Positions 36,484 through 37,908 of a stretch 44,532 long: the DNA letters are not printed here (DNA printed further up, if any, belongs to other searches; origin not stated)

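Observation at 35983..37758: In-frame FtsA-ribulose-phosphate 3-epimerase fusion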

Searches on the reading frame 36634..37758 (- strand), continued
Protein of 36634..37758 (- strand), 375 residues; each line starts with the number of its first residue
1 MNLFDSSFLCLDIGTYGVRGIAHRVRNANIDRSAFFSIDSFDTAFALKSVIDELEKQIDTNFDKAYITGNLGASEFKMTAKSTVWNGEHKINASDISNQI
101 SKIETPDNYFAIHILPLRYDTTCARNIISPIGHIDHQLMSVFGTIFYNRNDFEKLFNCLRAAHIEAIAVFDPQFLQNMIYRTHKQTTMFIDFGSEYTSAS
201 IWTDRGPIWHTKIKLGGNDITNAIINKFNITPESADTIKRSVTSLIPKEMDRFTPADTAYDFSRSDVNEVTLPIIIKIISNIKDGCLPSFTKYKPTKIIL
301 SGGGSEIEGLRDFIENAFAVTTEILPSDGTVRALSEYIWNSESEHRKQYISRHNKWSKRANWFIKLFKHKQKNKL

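Call 52: search_protein_families(library=pfam, proteins=[P0130, P0133, P0143, P0146, P0149, P0151, P0153, P0156, P0157, P0158], max_evalue=0.01)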
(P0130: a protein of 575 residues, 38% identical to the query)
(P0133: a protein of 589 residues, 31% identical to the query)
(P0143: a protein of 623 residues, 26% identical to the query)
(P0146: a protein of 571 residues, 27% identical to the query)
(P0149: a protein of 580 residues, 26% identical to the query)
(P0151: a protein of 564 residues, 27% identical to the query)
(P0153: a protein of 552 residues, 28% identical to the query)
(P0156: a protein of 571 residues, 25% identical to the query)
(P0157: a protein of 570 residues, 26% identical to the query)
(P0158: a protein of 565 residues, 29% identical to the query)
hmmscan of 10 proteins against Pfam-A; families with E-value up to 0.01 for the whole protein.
P0130 (575 aa): 2 families
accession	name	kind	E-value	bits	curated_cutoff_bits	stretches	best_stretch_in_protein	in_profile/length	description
PF00834.25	Ribul_P_3_epim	-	1e-06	28.8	21.1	1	376-500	9-134/198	Ribulose-phosphate 3 epimerase family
PF06723.19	MreB_Mbl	-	0.0013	18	27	1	252-330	237-311/327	MreB/Mbl protein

P0133 (589 aa): 2 families
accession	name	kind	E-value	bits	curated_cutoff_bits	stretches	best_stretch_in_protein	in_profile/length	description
PF00834.25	Ribul_P_3_epim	-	3.7e-25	88.9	21.1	1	395-574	18-198/198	Ribulose-phosphate 3 epimerase family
PF02491.25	SHS2_FTSA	-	0.00023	21.9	25.4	1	89-137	20-66/79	SHS2 domain inserted in FTSA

P0143 (623 aa): 6 families
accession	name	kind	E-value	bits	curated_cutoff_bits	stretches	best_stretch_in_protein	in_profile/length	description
PF00834.25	Ribul_P_3_epim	-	8e-47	159.6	21.1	1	412-604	2-196/198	Ribulose-phosphate 3 epimerase family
PF14450.12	FtsA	-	5.1e-17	62.8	31.8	1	205-352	2-111/127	Cell division protein FtsA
PF06723.19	MreB_Mbl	-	1.7e-14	53.8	27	1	198-360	142-313/327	MreB/Mbl protein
PF02491.25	SHS2_FTSA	-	2.1e-11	44.4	25.4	1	84-158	4-78/79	SHS2 domain inserted in FTSA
PF11104.14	PilM_2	-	3.2e-09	36.6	27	1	190-257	169-236/340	Type IV pilus assembly protein PilM;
PF00012.26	HSP70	-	0.0007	18.4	20.6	1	248-348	257-354/599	Hsp70 protein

P0146 (571 aa): 5 families
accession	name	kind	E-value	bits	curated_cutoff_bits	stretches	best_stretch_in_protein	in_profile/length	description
PF00834.25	Ribul_P_3_epim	-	7.5e-42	143.4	21.1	1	373-552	17-197/198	Ribulose-phosphate 3 epimerase family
PF14450.12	FtsA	-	2.1e-11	44.7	31.8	1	188-319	2-112/127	Cell division protein FtsA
PF11104.14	PilM_2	-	7.6e-08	32.1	27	1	188-329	184-317/340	Type IV pilus assembly protein PilM;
PF02491.25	SHS2_FTSA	-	1.1e-05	26.1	25.4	1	82-148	11-78/79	SHS2 domain inserted in FTSA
PF06723.19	MreB_Mbl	-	0.00011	21.6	27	0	186-320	147-307/327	MreB/Mbl protein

P0149 (580 aa): 5 families
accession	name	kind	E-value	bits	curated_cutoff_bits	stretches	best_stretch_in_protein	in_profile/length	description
PF00834.25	Ribul_P_3_epim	-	5.8e-40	137.2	21.1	1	375-563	8-196/198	Ribulose-phosphate 3 epimerase family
PF14450.12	FtsA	-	4e-08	34.1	31.8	1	190-319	2-105/127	Cell division protein FtsA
PF11104.14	PilM_2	-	4.1e-05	23.1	27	1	186-312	180-293/340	Type IV pilus assembly protein PilM;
PF02491.25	SHS2_FTSA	-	7.5e-05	23.4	25.4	1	83-147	9-75/79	SHS2 domain inserted in FTSA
PF01884.23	PcrB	-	0.00085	19.3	23.9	0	523-568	171-215/226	PcrB family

P0151 (564 aa): 4 families
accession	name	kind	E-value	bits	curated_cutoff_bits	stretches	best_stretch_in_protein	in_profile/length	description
PF00834.25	Ribul_P_3_epim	-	1.2e-40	139.5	21.1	1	362-545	14-198/198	Ribulose-phosphate 3 epimerase family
PF14450.12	FtsA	-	8.8e-09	36.2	31.8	1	178-305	2-104/127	Cell division protein FtsA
PF02491.25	SHS2_FTSA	-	5.3e-05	23.9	25.4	1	76-137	14-77/79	SHS2 domain inserted in FTSA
PF11104.14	PilM_2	-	0.00051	19.5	27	1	178-233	184-239/340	Type IV pilus assembly protein PilM;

P0153 (552 aa): 2 families
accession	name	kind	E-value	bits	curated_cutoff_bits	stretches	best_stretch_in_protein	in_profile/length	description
PF00834.25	Ribul_P_3_epim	-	8.4e-33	113.9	21.1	1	355-533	19-197/198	Ribulose-phosphate 3 epimerase family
PF02491.25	SHS2_FTSA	-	0.0087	16.8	25.4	0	97-133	40-76/79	SHS2 domain inserted in FTSA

P0156 (571 aa): 2 families
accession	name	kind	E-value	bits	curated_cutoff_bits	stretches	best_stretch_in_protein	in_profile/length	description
PF00834.25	Ribul_P_3_epim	-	2.4e-32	112.4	21.1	1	378-551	21-194/198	Ribulose-phosphate 3 epimerase family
PF02491.25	SHS2_FTSA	-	6.6e-08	33.2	25.4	1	76-147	7-78/79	SHS2 domain inserted in FTSA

P0157 (570 aa): 2 families
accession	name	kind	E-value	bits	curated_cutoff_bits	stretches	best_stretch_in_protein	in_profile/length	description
PF00834.25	Ribul_P_3_epim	-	2.3e-30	105.9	21.1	1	374-551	17-194/198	Ribulose-phosphate 3 epimerase family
PF14450.12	FtsA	-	0.00081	20.2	31.8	1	189-248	3-62/127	Cell division protein FtsA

P0158 (565 aa): 3 families
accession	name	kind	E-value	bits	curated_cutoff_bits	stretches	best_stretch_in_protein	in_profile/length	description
PF00834.25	Ribul_P_3_epim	-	9.3e-34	117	21.1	1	356-547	4-196/198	Ribulose-phosphate 3 epimerase family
PF00107.32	ADH_zinc_N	-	0.0027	18.1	31.8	0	526-562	22-54/129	Zinc-binding dehydrogenase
PF02581.23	TMP-TENI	-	0.0031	17.4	27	1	400-543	45-175/180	Thiamine monophosphate synthase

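Call 68: find_homologous_proteins(query=P0156, max_evalue=1e-20)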
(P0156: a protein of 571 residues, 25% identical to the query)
Query P0156 (571 aa): 112 proteins with E <= 1e-20 among 8000 candidates.
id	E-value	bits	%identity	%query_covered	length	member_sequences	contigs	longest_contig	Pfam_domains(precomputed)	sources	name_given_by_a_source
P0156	0.0e+0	1285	100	100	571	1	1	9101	PF02491.26,PF00834.26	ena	-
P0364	1.5e-215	735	57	100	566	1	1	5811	PF02491.26,PF00834.26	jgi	jgi:ribulose-phosphate 3-epimerase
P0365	1.6e-215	735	58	99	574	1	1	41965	PF02491.26,PF00834.26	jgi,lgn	jgi:ribulose-phosphate 3-epimerase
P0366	4.0e-200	684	55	100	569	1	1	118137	PF00834.26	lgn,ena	-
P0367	8.2e-200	683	55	99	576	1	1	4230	PF02491.26,PF00834.26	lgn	-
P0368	2.6e-196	671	55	95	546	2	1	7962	PF00834.26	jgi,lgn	jgi:ribulose-phosphate 3-epimerase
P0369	2.6e-184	632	49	100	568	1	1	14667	PF14450.13,PF00834.26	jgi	jgi:ribulose-phosphate 3-epimerase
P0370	3.7e-182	625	52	98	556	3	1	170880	PF14450.13,PF00834.26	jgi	jgi:ribulose-phosphate 3-epimerase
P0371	2.3e-181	622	50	100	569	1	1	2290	PF02491.26,PF00834.26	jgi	jgi:ribulose-phosphate 3-epimerase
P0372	1.9e-179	616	48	100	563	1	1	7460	PF00834.26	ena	-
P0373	6.8e-174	597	50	100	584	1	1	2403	PF00834.26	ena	-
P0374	2.8e-171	589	50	100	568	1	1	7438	PF00834.26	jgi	jgi:ribulose-phosphate 3-epimerase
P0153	1.1e-143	498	45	99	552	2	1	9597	PF00834.26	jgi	jgi:ribulose-phosphate 3-epimerase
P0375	1.4e-133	464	51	75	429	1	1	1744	PF00834.26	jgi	jgi:ribulose-phosphate 3-epimerase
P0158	9.8e-124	432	42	99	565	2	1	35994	PF00834.26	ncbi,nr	ncbi:MAG: hypothetical protein LBL46_02555 [Rickettsiales bacterium]|nr:hypothetical protein [Ricket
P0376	4.1e-94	334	35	99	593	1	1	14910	PF14450.13,PF00834.26,PF11104.15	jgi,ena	-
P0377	2.2e-91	325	35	99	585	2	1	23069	PF14450.13,PF00834.26,PF11104.15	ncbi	-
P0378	1.1e-90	323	34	98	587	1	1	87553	PF14450.13,PF00834.26,PF11104.15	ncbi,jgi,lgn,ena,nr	ncbi:MAG: ribulose-phosphate 3-epimerase [Alphaproteobacteria bacterium]|nr:ribulose-phosphate 3-epi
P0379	1.7e-88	315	33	99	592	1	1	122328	PF14450.13,PF00834.26,PF11104.15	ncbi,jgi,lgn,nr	ncbi:MAG: ribulose-phosphate 3-epimerase [Rickettsiales bacterium]|jgi:ribulose-phosphate 3-epimeras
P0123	2.7e-88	315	33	99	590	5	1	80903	PF14450.13,PF00834.26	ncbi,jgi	ncbi:MAG: ribulose-phosphate 3-epimerase [Alphaproteobacteria bacterium]|jgi:ribulose-phosphate 3-ep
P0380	2.4e-87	312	33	98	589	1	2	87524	PF14450.13,PF00834.26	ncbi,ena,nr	ncbi:MAG: hypothetical protein FWF97_01290 [Alphaproteobacteria bacterium]|nr:hypothetical protein [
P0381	7.0e-87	310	34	99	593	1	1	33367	PF02491.26,PF14450.13,PF00834.26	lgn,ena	-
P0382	1.2e-85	306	30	99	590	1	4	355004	PF14450.13,PF00834.26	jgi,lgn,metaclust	metaclust:\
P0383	2.0e-85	305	32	98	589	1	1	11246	PF14450.13,PF00834.26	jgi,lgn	jgi:ribulose-phosphate 3-epimerase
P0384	6.7e-85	304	32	99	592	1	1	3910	PF14450.13,PF00834.26,PF11104.15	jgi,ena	-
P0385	2.1e-84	302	31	99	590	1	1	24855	PF06723.20,PF14450.13,PF00834.26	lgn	-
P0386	5.3e-82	294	31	99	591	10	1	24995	PF14450.13,PF00834.26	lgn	-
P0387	7.1e-82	294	31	98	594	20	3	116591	PF14450.13,PF00834.26,PF11104.15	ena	-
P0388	1.6e-80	289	31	99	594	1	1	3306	PF06723.20,PF14450.13,PF00834.26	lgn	-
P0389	1.0e-79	286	32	94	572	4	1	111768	PF14450.13,PF00834.26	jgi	-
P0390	1.7e-79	286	32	98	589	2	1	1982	PF14450.13,PF00834.26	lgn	-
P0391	2.3e-79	285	31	98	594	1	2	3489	PF14450.13,PF00834.26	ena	-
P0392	3.2e-79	285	31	98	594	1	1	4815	PF14450.13,PF00834.26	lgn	-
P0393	4.6e-79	284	33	98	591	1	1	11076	PF14450.13,PF00834.26,PF11104.15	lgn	-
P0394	6.6e-79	284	33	99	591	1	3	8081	PF14450.13,PF00834.26,PF11104.15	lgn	-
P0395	7.6e-79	284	31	99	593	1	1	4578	PF06723.20,PF14450.13,PF00834.26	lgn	-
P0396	9.9e-79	283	32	99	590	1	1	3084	PF14450.13,PF00834.26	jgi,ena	-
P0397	1.1e-78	283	32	98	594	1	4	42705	PF06723.20,PF14450.13,PF00834.26,PF11104.15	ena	-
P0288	1.2e-78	283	32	99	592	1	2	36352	PF14450.13,PF00834.26,PF11104.15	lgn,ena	-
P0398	1.9e-78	282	32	99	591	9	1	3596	PF14450.13,PF00834.26,PF11104.15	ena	-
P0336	1.6e-77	279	31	99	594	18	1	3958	PF14450.13,PF00834.26,PF11104.15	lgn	-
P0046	1.9e-77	279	31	99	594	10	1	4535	PF14450.13,PF00834.26,PF11104.15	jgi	jgi:ribulose-phosphate 3-epimerase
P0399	2.0e-77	279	30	99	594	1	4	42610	PF14450.13,PF00834.26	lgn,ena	-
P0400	3.0e-77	278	29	44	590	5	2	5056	PF14450.13,PF00834.26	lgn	-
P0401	4.5e-77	278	31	99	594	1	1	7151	PF06723.20,PF14450.13,PF00834.26,PF11104.15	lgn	-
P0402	7.4e-77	277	30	99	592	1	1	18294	PF06723.20,PF14450.13,PF00834.26,PF11104.15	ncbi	-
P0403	7.4e-77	277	31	99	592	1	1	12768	PF06723.20,PF14450.13,PF00834.26,PF11104.15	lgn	-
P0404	1.2e-76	276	31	99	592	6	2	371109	PF06723.20,PF14450.13,PF00834.26,PF11104.15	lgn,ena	-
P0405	1.2e-76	276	31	99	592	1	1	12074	PF06723.20,PF14450.13,PF00834.26,PF11104.15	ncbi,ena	-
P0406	1.5e-76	276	32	99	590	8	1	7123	PF02782.23,PF14450.13,PF00834.26,PF11104.15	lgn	-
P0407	2.5e-76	275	30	99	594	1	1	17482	PF06723.20,PF14450.13,PF00834.26,PF11104.15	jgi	jgi:ribulose-phosphate 3-epimerase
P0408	3.7e-76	275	30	98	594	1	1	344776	PF14450.13,PF00834.26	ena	-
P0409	4.1e-76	275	32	98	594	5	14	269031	PF14450.13,PF00834.26,PF11104.15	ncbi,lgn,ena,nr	ncbi:MAG: ribulose-phosphate 3-epimerase [Alphaproteobacteria bacterium]|nr:ribulose-phosphate 3-epi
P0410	1.2e-75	273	30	98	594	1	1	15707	PF14450.13,PF00834.26,PF11104.15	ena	-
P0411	1.3e-75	273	30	98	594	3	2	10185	PF14450.13,PF00834.26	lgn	-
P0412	1.3e-75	273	30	99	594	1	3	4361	PF14450.13,PF00834.26,PF11104.15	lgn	-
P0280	1.8e-75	272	32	99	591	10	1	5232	PF14450.13,PF00834.26,PF11104.15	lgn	-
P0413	3.2e-75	272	29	99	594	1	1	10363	PF06723.20,PF14450.13,PF00834.26,PF11104.15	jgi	jgi:ribulose-phosphate 3-epimerase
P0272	4.2e-75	271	31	98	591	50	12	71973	PF06723.20,PF14450.13,PF00834.26,PF11104.15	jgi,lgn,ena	-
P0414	4.5e-75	271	32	99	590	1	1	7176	PF14450.13,PF00834.26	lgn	-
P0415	1.0e-74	270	30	98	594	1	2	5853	PF14450.13,PF00834.26,PF11104.15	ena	-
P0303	1.2e-74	270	32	99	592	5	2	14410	PF06723.20,PF14450.13,PF00834.26,PF11104.15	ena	-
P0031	4.0e-74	268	30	99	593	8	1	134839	PF14450.13,PF00834.26,PF11104.15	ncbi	-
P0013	4.5e-74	268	30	99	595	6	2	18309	PF14450.13,PF00834.26,PF11104.15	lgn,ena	-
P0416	4.8e-74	268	29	100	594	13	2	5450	PF06723.20,PF14450.13,PF00834.26,PF11104.15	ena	-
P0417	5.5e-74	267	32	99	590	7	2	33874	PF14450.13,PF00834.26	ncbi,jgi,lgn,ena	jgi:ribulose-phosphate 3-epimerase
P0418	7.4e-74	267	32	99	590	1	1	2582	PF14450.13,PF00834.26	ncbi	-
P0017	7.9e-74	267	30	99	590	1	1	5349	PF06723.20,PF14450.13,PF00834.26,PF11104.15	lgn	-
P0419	1.0e-73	267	32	99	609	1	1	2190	PF06723.20,PF14450.13,PF00834.26,PF11104.15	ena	-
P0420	1.2e-73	266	31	98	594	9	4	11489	PF14450.13,PF00834.26,PF11104.15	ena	-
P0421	3.9e-73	265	30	98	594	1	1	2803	PF14450.13,PF00834.26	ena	-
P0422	7.4e-73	264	30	99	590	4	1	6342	PF06723.20,PF14450.13,PF00834.26,PF11104.15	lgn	-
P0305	8.7e-73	264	30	99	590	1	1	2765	PF06723.20,PF14450.13,PF00834.26,PF11104.15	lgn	-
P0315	8.9e-73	264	30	99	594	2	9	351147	PF06723.20,PF14450.13,PF00834.26,PF11104.15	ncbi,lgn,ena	-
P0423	9.5e-73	263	28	99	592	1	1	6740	PF06723.20,PF14450.13,PF00834.26,PF11104.15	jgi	-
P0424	1.3e-72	263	30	98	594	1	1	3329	PF06723.20,PF14450.13,PF00834.26,PF11104.15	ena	-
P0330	1.6e-72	263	30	99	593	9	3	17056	PF14450.13,PF00834.26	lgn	-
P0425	2.1e-72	262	31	99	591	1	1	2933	PF14450.13,PF00834.26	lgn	-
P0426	2.7e-72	262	31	99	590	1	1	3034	PF14450.13,PF00834.26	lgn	-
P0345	7.0e-72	261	30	98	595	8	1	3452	PF14450.13,PF00834.26,PF11104.15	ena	-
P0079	1.0e-71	260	29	99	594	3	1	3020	PF14450.13,PF00834.26,PF11104.15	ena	-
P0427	2.9e-71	259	30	98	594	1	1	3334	PF06723.20,PF14450.13,PF00834.26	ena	-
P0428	2.7e-70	255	30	99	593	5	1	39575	PF14450.13,PF00834.26,PF11104.15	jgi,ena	-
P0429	3.0e-70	255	31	99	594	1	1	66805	PF14450.13,PF00834.26,PF11104.15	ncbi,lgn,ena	-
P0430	3.8e-70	255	31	99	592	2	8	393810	PF14450.13,PF00834.26,PF11104.15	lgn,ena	-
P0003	1.5e-69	253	30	99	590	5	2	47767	PF14450.13,PF00834.26,PF11104.15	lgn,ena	-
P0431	2.6e-69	252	30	98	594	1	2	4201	PF14450.13,PF00834.26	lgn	-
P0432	2.7e-69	252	29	98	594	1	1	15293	PF14450.13,PF00834.26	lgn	-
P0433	1.2e-68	250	30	99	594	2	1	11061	PF14450.13,PF00834.26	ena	-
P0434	7.7e-68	247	30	98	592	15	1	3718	PF14450.13,PF00834.26,PF11104.15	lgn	-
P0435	8.4e-68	247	30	98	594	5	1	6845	PF14450.13,PF00834.26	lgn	-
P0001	1.4e-67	246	29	99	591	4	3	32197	PF14450.13,PF00834.26,PF11104.15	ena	-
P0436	1.7e-65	239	29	98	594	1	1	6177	PF14450.13,PF00834.26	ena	-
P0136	3.7e-65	238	31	92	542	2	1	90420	PF00834.26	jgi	jgi:ribulose-phosphate 3-epimerase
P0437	4.1e-64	235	29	99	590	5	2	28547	PF06723.20,PF14450.13,PF00834.26,PF11104.15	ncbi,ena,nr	ncbi:MAG: ribulose-phosphate 3-epimerase [Alphaproteobacteria bacterium]|nr:ribulose-phosphate 3-epi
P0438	4.2e-61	225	29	99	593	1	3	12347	PF14450.13,PF00834.26,PF11104.15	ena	-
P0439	2.7e-60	222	29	99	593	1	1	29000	PF14450.13,PF00834.26,PF11104.15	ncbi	-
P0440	3.2e-60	222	29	99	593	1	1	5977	PF14450.13,PF00834.26,PF11104.15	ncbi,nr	ncbi:MAG: pilus assembly protein PilM [Alphaproteobacteria bacterium]|nr:pilus assembly protein PilM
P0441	3.5e-60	222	29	99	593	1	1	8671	PF14450.13,PF00834.26,PF11104.15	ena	-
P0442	3.6e-60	222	29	99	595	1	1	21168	PF14450.13,PF00834.26,PF11104.15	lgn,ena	-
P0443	3.8e-60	222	29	99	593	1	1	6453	PF14450.13,PF00834.26,PF11104.15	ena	-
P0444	4.1e-60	222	29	99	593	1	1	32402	PF14450.13,PF00834.26,PF11104.15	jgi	-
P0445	5.0e-60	221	29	99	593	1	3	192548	PF14450.13,PF00834.26,PF11104.15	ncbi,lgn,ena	-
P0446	2.8e-59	219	29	98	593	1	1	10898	PF14450.13,PF00834.26,PF11104.15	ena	-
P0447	3.2e-59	219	28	99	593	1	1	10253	PF14450.13,PF00834.26,PF11104.15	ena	-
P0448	4.6e-59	218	29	99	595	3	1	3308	PF14450.13,PF00834.26,PF11104.15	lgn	-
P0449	5.1e-59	218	29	99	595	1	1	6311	PF14450.13,PF00834.26,PF11104.15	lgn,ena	-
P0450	5.7e-59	218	29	99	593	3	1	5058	PF14450.13,PF00834.26,PF11104.15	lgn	-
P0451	5.7e-59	218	29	99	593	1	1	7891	PF14450.13,PF00834.26,PF11104.15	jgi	-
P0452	1.0e-58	217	29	99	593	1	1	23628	PF14450.13,PF00834.26,PF11104.15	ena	-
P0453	2.7e-58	216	28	99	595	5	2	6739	PF14450.13,PF00834.26,PF11104.15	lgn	-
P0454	2.0e-56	210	28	98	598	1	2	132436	PF14450.13,PF00834.26,PF11104.15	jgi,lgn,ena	-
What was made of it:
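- A P0156 query gave 112 hits at E<1e-20, 111 of them 540-610 aa and one a 429-aa fragment on a 1.7-kb contig, all with PF00834 (call 68). One homologue is annotated as PilM (call 68).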

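Call 70: find_encoding_contigs(protein=P0158, flank=10000, max_places=2)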
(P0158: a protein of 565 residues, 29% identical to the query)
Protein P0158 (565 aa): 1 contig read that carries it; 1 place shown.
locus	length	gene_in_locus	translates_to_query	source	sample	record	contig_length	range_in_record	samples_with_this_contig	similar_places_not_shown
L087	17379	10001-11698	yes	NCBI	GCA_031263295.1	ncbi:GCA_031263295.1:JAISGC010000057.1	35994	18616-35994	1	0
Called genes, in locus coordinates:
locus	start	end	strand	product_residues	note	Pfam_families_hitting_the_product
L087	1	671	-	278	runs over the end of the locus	PF04085:MreC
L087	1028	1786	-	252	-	-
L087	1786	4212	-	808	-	PF27097:VirB4_TrbE_N (faint), PF03135:CagE_TrbE_VirB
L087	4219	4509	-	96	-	-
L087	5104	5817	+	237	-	PF04028:DUF374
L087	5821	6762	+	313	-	PF02606:LpxK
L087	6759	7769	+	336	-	PF03331:LpxC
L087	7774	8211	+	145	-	-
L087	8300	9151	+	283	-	-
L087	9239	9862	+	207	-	-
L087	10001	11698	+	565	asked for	PF00834:Ribul_P_3_epim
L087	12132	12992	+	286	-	-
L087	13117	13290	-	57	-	-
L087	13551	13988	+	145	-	-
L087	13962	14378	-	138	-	PF02367:TsaE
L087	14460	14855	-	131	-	-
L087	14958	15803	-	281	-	PF02401:LYTB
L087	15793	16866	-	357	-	PF04551:GcpE, PF26540:GcpE_C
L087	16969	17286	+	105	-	-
